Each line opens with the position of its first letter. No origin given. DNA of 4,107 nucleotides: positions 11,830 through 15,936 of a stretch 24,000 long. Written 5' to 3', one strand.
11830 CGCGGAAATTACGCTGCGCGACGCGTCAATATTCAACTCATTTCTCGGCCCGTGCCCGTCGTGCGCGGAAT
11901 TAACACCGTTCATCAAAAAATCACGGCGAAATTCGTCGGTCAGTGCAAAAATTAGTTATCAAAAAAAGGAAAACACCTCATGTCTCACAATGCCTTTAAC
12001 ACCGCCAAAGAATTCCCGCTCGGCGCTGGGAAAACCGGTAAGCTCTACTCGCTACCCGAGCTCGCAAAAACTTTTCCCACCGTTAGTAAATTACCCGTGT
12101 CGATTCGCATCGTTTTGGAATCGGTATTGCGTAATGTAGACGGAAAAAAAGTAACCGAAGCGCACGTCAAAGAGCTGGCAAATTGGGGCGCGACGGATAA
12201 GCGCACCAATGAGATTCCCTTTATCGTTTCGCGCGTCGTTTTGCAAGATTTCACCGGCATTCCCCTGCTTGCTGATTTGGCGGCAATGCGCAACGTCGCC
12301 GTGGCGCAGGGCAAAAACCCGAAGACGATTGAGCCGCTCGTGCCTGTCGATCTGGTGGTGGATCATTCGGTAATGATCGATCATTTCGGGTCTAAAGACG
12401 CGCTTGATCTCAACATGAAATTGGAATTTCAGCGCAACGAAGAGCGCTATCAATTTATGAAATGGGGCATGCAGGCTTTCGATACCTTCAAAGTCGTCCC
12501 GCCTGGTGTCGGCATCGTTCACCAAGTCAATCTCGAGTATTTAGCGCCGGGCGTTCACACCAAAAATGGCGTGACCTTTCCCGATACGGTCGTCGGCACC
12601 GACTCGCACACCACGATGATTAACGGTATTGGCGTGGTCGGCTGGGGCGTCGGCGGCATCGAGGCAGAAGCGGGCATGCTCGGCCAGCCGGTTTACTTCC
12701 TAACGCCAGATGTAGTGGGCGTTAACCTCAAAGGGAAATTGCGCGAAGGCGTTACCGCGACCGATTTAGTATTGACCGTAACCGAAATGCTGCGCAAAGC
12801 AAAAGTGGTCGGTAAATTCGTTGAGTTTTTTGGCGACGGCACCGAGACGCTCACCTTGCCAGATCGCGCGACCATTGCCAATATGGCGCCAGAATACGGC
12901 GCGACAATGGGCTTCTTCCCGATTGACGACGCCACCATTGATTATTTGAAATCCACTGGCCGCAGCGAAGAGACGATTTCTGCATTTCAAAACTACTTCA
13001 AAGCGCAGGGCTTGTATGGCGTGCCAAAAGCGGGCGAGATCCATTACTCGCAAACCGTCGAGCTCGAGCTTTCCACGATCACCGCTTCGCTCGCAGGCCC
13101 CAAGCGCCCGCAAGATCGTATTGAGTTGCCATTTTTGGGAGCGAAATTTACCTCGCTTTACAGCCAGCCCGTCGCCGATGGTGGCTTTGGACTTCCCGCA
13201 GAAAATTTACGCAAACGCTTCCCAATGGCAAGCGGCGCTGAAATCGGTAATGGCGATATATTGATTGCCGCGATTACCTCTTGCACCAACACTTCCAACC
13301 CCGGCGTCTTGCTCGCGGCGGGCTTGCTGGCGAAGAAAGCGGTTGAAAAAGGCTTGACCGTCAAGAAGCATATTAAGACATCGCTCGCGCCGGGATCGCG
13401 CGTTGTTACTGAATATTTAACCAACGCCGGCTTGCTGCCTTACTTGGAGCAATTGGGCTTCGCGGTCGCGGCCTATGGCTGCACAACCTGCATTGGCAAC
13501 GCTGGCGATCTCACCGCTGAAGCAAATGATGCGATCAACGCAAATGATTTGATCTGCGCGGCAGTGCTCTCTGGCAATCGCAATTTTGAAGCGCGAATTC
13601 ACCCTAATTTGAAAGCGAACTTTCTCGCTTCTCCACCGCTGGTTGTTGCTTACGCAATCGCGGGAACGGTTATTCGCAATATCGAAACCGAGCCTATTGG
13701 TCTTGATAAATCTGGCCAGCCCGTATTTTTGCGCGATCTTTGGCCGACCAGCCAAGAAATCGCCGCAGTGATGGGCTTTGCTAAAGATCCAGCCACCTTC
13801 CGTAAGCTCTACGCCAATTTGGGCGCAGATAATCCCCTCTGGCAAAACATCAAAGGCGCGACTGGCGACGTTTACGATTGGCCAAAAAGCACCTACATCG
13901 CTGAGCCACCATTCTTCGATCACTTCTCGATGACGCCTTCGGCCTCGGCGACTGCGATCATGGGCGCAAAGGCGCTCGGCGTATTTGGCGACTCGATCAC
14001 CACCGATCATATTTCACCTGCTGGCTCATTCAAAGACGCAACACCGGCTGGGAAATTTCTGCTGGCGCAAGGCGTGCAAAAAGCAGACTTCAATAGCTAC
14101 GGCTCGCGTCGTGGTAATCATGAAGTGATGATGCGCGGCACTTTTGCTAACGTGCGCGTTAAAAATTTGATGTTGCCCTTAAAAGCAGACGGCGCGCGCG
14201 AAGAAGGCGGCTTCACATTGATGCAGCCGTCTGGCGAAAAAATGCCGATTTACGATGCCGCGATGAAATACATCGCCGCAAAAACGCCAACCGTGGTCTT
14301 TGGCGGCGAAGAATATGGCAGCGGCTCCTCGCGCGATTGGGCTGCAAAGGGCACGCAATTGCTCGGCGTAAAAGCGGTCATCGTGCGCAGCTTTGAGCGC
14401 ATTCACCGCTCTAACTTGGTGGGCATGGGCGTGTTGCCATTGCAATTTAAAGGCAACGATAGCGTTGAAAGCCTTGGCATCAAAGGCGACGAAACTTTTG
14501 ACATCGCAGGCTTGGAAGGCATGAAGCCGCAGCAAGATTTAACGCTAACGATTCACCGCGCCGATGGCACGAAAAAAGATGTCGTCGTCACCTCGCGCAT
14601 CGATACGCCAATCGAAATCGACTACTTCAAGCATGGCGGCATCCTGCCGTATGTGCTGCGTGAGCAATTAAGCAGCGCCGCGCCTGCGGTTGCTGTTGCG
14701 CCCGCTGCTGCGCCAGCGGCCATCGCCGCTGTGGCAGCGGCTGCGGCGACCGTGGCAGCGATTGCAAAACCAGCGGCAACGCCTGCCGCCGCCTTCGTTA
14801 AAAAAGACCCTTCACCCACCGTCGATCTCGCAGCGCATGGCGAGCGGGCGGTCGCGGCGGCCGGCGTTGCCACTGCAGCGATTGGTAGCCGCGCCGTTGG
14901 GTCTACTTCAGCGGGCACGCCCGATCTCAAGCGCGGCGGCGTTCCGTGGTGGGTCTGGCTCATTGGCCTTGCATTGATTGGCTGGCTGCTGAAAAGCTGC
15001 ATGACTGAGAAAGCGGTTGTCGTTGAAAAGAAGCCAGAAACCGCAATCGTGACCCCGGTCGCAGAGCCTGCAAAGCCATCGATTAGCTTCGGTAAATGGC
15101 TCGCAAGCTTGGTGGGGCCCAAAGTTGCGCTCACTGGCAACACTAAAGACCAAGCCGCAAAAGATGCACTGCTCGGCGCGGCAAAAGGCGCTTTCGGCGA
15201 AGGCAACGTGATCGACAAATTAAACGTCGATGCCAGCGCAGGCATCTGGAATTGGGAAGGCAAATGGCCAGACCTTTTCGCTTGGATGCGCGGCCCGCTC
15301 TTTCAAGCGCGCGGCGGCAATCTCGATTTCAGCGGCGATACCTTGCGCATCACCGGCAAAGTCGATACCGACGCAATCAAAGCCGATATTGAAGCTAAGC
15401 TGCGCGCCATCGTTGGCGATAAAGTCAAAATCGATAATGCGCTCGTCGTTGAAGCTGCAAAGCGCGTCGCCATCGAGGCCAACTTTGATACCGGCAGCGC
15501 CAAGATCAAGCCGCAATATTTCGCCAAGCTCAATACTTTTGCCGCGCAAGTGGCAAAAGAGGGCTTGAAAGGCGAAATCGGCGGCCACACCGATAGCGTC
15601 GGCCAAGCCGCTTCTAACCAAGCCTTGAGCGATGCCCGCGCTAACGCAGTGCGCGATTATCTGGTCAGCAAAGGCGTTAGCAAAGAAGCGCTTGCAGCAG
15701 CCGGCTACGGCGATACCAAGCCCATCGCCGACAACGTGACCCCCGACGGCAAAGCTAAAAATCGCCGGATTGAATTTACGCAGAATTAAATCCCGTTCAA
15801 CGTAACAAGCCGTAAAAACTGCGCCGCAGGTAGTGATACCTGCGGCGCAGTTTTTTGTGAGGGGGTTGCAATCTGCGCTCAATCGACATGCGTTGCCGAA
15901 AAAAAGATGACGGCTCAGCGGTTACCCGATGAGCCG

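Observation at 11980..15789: Aconitase A fused to a TM helix and a periplasmic OmpA-like peptidoglycan-binding domain (1269 aa)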

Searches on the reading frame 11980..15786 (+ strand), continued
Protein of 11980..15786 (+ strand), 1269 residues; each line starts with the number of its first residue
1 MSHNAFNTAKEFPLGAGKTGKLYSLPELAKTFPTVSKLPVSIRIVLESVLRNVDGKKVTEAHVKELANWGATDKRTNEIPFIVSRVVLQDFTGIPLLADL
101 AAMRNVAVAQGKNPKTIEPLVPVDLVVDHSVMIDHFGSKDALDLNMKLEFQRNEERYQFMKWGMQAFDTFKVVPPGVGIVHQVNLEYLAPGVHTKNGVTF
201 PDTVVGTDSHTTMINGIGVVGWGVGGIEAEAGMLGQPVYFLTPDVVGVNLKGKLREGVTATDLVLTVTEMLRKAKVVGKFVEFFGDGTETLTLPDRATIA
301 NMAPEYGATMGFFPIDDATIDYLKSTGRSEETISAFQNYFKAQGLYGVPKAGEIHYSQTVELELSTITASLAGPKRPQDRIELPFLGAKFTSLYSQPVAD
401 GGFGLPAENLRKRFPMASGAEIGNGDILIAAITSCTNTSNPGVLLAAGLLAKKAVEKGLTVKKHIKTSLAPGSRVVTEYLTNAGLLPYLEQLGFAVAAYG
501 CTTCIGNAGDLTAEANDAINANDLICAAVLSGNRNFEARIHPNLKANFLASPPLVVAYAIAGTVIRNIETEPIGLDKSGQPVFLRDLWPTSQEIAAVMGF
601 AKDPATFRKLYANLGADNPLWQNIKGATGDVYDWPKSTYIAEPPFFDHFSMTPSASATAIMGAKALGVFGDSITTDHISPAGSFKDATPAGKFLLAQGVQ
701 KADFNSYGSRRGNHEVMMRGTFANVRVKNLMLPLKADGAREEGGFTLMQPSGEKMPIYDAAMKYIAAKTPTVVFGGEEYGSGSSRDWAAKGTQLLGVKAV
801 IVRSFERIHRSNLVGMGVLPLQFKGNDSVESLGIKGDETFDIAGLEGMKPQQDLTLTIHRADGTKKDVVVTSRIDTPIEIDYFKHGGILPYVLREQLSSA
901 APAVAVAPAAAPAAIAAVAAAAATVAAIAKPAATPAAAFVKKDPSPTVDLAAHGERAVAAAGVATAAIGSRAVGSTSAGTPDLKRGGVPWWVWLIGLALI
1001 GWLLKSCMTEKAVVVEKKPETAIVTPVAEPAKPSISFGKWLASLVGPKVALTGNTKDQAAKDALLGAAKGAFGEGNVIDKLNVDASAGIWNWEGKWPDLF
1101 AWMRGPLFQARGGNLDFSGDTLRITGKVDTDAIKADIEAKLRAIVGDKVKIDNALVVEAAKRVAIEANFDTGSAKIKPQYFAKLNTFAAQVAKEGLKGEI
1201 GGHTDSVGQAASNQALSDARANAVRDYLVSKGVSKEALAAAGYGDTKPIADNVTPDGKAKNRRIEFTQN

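Call 60: find_encoding_contigs(protein=P0123, flank=7000, max_places=2)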
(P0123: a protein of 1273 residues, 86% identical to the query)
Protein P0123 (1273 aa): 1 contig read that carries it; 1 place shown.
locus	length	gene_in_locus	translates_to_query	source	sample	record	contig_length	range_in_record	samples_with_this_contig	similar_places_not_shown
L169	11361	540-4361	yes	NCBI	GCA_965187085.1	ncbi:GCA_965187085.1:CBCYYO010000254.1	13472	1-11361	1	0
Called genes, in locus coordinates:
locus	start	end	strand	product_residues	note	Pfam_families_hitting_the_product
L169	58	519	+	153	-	PF12276:DUF3617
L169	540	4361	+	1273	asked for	PF00330:Aconitase, PF00694:Aconitase_C, PF00691:OmpA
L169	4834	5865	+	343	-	PF00356:LacI, PF13407:Peripla_BP_4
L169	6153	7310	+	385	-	PF01547:SBP_bac_1, PF13416:SBP_bac_8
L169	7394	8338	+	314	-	PF00528:BPD_transp_1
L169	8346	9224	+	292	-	PF00528:BPD_transp_1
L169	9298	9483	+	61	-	-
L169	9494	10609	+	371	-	PF00005:ABC_tran, PF17912:OB_MalK (weak), PF08402:TOBE_2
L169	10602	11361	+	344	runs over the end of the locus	PF00005:ABC_tran, PF08402:TOBE_2 (faint)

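Call 61: find_encoding_contigs(protein=P0127, flank=7000, max_places=2)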
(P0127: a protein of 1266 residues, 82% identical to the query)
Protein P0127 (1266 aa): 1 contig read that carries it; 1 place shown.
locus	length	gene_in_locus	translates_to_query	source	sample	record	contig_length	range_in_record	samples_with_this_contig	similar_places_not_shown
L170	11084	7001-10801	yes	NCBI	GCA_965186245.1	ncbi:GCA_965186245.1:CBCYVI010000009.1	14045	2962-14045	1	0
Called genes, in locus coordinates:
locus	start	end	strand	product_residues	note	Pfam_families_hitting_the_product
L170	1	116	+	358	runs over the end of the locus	-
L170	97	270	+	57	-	-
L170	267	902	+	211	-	PF04832:SOUL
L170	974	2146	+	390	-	PF04303:PrpF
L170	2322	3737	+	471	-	PF02074:Peptidase_M32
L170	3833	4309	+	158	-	PF12276:DUF3617 (weak)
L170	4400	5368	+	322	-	PF00753:Lactamase_B, PF23023:Anti-Pycsar_Apyc1 (weak)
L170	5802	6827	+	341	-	PF12974:Phosphonate-bd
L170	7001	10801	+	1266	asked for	PF00330:Aconitase, PF00694:Aconitase_C, PF00691:OmpA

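Call 62: find_encoding_contigs(protein=P0128, flank=7000, max_places=2)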
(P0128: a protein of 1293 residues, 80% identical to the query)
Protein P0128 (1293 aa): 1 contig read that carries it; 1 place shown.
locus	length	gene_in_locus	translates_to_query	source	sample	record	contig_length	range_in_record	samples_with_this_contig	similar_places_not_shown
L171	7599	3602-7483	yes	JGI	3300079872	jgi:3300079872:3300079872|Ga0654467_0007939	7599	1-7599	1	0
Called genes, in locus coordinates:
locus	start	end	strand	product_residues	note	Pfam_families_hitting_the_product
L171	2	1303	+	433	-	PF00330:Aconitase, PF00694:Aconitase_C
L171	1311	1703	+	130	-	PF04480:DUF559, PF18741:MTES_1575 (weak)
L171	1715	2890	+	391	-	PF04303:PrpF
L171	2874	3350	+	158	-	PF12276:DUF3617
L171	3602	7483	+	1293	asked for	PF00330:Aconitase, PF00694:Aconitase_C, PF00691:OmpA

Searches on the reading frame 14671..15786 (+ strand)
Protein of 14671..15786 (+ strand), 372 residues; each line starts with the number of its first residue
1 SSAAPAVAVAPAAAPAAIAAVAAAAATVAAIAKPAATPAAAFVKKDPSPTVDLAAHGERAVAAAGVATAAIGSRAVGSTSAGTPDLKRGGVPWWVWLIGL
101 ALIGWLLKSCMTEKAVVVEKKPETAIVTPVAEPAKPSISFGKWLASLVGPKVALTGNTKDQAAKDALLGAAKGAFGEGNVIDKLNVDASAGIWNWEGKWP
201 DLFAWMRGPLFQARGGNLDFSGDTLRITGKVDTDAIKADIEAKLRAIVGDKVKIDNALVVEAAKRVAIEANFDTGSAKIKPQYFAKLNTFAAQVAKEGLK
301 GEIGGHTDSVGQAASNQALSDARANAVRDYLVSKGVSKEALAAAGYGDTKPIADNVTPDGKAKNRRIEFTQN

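Call 4: search_protein_families(library=ncbifam, proteins=[window:14671-15786:+], max_evalue=0.01)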
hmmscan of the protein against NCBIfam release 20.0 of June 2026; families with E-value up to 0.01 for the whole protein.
window:14671-15786:+ (372 aa): 42 families (the best 25 are shown)
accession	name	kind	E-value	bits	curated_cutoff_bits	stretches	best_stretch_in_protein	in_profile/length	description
NF053611.1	YiaD_Gzip_OmpA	equivalog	3.1e-30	105.4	175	1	249-369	84-204/206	YiaD family glycine zipper/OmpA-like lipoprotein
NF053612.1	anchor_PA1041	equivalog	1.4e-25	90.7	250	1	269-369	132-233/236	PA1041 family peptidoglycan-binding anchor lipoprotein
NF045787.1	OmpABordt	equivalog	9.3e-25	87.4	200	1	262-368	77-186/194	outer membrane protein OmpA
TIGR03350.1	type_VI_ompA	equivalog_domain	1.7e-22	79.9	139.8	1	267-369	29-135/137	type VI secretion system protein TssL, long form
NF005999.0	PRK08126.1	subfamily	8.6e-21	74.2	571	1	258-369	309-428/432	hypothetical protein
TIGR03789.1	pdsO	hypoth_equivalog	2.5e-20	73.2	152.2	1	264-368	135-240/243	sortase-associated OmpA-like protein PdsO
NF006541.1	PRK09038.1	equivalog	4.7e-20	72.3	283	1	239-368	108-245/253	flagellar motor protein MotD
NF053585.1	OMP_LP_YfiB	equivalog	6.6e-20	71.6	128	1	272-367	60-156/163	outer membrane lipoprotein YfiB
NF053613.1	OMP_toxin_LptF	equivalog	5e-19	69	400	1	270-370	143-244/256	lipotoxin F family OmpA-related lipoprotein LptF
NF007804.1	PRK10510.1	equivalog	6.1e-17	61.7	307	1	269-370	113-215/219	OmpA family lipoprotein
NF053607.1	CHU_0125_OmpA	equivalog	8.2e-17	60.9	620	1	245-369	515-634/639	CHU_0125 family OmpA-like outer membrane integrity protein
TIGR02802.1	Pal_lipo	equivalog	8.7e-17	61.1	125.35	1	272-369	4-102/104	peptidoglycan-associated lipoprotein Pal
NF045788.1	Omp38Acinit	equivalog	1.3e-15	57.3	500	1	266-367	239-342/354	outer membrane protein Omp38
NF033763.1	exchanger_TraB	exception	1.4e-15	56.3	700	1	270-370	394-496/522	outer membrane exchange protein TraB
NF005444.0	PRK07033.1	equivalog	3.9e-15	55.8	520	1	235-370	277-420/438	DotU family type VI secretion system protein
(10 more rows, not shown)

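Call 6: find_homologous_proteins(query=window:14671-15786:+, max_evalue=0.00001)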
Query window:14671-15786:+ (372 aa): 270 proteins with E <= 0.00001 among 8000 candidates; the best 120 are listed.
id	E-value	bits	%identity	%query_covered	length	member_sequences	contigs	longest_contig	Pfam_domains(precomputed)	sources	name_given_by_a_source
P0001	9.0e-31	125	39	66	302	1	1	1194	PF00691.26,PF04972.23,PF21923.2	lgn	-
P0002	2.1e-29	121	44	26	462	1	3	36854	PF00691.26,PF13505.13,PF05359.17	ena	-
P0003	6.7e-29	119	45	26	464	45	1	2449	PF00691.26,PF13505.13,PF05359.17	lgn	-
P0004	7.9e-29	119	45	26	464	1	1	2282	PF00691.26,PF13505.13,PF05359.17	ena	-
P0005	7.9e-29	119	45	26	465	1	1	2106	PF00691.26,PF13505.13,PF05359.17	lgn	-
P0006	1.3e-27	115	44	26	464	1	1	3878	PF00691.26,PF13505.13,PF05359.17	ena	-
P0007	2.2e-27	114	42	61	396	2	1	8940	PF00691.26,PF04972.23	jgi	jgi:OmpA-OmpF porin, OOP family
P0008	3.3e-27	114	40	61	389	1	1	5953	PF00691.26,PF04972.23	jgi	jgi:OmpA-OmpF porin, OOP family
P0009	3.3e-27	114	41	61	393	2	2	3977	PF00691.26,PF04972.23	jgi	jgi:OmpA-OmpF porin, OOP family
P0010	3.9e-27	113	41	61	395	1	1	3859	PF00691.26,PF04972.23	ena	-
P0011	4.4e-27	113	41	61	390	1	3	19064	PF00691.26,PF04972.23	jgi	jgi:outer membrane protein OmpA-like peptidoglycan-associated protein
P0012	8.4e-27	112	40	61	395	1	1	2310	PF00691.26,PF04972.23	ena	-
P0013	9.1e-27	112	38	61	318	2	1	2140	PF00691.26,PF04972.23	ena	-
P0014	1.4e-26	112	41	61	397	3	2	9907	PF00691.26,PF04972.23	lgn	-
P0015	3.1e-26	110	39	67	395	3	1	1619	PF00691.26,PF04972.23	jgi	jgi:outer membrane protein OmpA-like peptidoglycan-associated protein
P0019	1.4e-25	108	41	61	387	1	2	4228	PF00691.26,PF04972.23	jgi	jgi:OmpA-OmpF porin, OOP family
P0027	9.5e-20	89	35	59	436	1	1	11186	PF00691.26,PF04972.23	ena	-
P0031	1.1e-18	86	50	28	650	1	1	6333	PF00691.26,PF00549.25,PF08442.16,PF13549.12,PF24948.2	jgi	jgi:succinyl-CoA synthetase beta subunit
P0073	1.7e-15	75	32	59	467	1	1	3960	PF00691.26,PF04972.23,PF21923.2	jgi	jgi:OmpA-OmpF porin, OOP family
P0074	1.8e-15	75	50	27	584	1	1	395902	PF00691.26,PF04972.23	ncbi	ncbi:MAG: OmpA family protein [Nitratireductor sp.]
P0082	3.4e-15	74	57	18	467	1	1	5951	PF00691.26,PF04972.23,PF21923.2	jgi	jgi:OOP family OmpA-OmpF porin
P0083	3.4e-15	74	31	60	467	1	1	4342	PF00691.26,PF21923.2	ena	-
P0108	2.3e-14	71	33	59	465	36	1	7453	PF00691.26,PF04972.23,PF21923.2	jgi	jgi:OmpA-OmpF porin, OOP family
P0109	2.4e-14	71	34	60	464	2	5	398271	PF00691.26,PF04972.23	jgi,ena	-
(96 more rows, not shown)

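Call 12: find_encoding_contigs(protein=P0031, flank=6000)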
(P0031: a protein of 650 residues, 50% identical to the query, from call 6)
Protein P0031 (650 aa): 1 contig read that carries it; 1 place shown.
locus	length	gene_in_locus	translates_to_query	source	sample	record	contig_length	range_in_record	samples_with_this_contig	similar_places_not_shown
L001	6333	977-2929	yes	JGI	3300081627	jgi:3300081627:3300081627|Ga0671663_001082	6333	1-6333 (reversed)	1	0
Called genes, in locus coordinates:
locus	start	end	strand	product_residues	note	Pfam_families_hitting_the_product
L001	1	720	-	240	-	?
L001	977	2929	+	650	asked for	PF08442:ATP-grasp_2, PF13549:ATP-grasp_5, PF24948:Citrate_synth_N, PF00549:Ligase_CoA, PF00691:OmpA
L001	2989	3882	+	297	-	PF02629:CoA_binding, PF13607:Succ_CoA_lig, PF00549:Ligase_CoA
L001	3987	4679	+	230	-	PF03741:TerC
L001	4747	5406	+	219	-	PF16697:Yop-YscD_cpl, PF00498:FHA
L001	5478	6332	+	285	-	?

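Call 15: find_related_loci(query=window:14671-15786:+, collection=genome_contigs, flank=10000)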
Query window:14671-15786:+ (372 aa) in genome_contigs; peptide patterns used: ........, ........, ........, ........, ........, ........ (x = any residue, [..] = any of these).
466 stretches matched a pattern; 283 encode a relative of the query (tblastn E <= 1e-3); the best 80 are kept; 80 distinct loci.
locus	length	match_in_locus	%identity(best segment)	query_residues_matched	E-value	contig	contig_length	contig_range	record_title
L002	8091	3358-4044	35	151-369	2e-27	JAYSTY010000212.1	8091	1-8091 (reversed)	MAG: Blastocatellia bacterium isolate GFS_12554 GFS_12554_211, whole genome shotgun sequence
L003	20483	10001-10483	42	198-366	1e-26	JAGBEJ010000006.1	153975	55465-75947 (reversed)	MAG: Paludibacteraceae bacterium isolate RGIG9042 Water_deer_Rectum-4__c717, whole genome shotgun sequence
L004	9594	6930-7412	42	198-366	9e-27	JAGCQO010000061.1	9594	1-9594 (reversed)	MAG: Paludibacteraceae bacterium isolate RGIG10032 Yak_Reticulum.Co__c898176, whole genome shotgun sequence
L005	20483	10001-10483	42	198-366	6e-27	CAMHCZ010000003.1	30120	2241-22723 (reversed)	MAG: uncultured bacterium isolate SRR11784293_bin.53_metaWRAP_v1.3_MAG genome assembly, contig: ERZ12202796.703, whole g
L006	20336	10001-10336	50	260-369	5e-26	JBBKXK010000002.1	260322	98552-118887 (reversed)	MAG: Vicingaceae bacterium isolate metabat_bins.159 k119_2664559, whole genome shotgun sequence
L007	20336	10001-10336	51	260-369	1e-25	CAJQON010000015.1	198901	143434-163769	MAG: uncultured Flavobacteriales bacterium isolate 10_20180522_Bin_METABAT_44_1 genome assembly, contig: c_000013850588,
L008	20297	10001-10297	53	272-369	2e-25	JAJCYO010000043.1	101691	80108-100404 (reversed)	MAG: Flavobacteriales bacterium isolate OFTM342 OFTM342_42, whole genome shotgun sequence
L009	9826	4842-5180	47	251-369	1e-24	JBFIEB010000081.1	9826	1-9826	MAG: Vicingaceae bacterium isolate Mix_sand11.2021.09.D.68 k141_2782716_length_9826_cov_12.8255, whole genome shotgun se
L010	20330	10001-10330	50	263-371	6e-25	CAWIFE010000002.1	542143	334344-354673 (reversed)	MAG: uncultured Acidobacteriaceae bacterium isolate MFD01828.bin.1.96 genome assembly, contig: contig_15427, whole genom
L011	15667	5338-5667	49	263-371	1e-24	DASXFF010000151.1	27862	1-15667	MAG TPA_asm: Terracidiphilus sp. isolate SMAG_U5131 k141_2328237, whole genome shotgun sequence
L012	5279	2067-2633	38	176-369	1e-24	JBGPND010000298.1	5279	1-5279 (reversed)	MAG: Acetobacteraceae bacterium isolate OBJ_0618_7090110_222 k141_2598995_length_5279_cov_22.1100, whole genome shotgun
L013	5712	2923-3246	50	263-369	2e-24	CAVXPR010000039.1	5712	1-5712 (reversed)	MAG: uncultured Acidobacteriaceae bacterium isolate MFD04540.bin.1.75 genome assembly, contig: contig_40834, whole genom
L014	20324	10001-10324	49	263-369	3e-24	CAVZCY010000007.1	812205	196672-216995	MAG: uncultured Acidobacteriaceae bacterium isolate MFD09286.bin.1.158 genome assembly, contig: contig_34832, whole geno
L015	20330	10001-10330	49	263-371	3e-24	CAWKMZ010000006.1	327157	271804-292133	MAG: uncultured Acidobacteriaceae bacterium isolate MFD01223.bin.1.8 genome assembly, contig: contig_17941, whole genome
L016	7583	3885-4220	47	260-369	3e-24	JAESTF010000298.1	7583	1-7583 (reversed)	MAG: Flavobacteriales bacterium isolate NORP307 CoAssembly_3422784, whole genome shotgun sequence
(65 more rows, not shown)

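Call 37: find_related_loci(query=P0031, collection=metagenome_contigs, flank=3000)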
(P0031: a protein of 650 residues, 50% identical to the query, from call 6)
Query P0031 (650 aa) in metagenome_contigs; peptide patterns used: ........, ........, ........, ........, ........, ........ (x = any residue, [..] = any of these).
600 stretches matched a pattern (row limit reached: there are more); 585 encode a relative of the query (tblastn E <= 1e-3); the best 80 are kept; 80 distinct loci.
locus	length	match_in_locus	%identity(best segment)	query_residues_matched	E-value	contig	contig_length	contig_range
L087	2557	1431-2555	90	1-375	0e+0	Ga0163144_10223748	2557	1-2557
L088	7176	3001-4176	88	1-392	0e+0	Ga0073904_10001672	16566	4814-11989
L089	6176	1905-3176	83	1-428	0e+0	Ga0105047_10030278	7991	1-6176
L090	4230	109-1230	90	1-374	0e+0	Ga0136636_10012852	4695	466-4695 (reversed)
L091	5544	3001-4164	86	1-388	0e+0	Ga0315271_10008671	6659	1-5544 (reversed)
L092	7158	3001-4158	87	1-386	0e+0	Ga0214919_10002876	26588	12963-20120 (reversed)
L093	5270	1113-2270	86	1-386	0e+0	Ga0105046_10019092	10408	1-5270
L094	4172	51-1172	87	1-374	0e+0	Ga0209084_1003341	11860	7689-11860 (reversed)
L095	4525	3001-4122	87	1-374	0e+0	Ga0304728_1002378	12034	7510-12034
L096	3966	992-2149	84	1-386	0e+0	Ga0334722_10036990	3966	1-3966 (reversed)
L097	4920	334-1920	66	1-500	0e+0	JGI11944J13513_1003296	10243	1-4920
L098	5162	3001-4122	87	1-374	0e+0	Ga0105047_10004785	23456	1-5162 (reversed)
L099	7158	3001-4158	85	1-386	0e+0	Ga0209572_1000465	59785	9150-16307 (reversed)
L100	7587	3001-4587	65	1-500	0e+0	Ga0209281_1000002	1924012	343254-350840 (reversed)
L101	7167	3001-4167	84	1-389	0e+0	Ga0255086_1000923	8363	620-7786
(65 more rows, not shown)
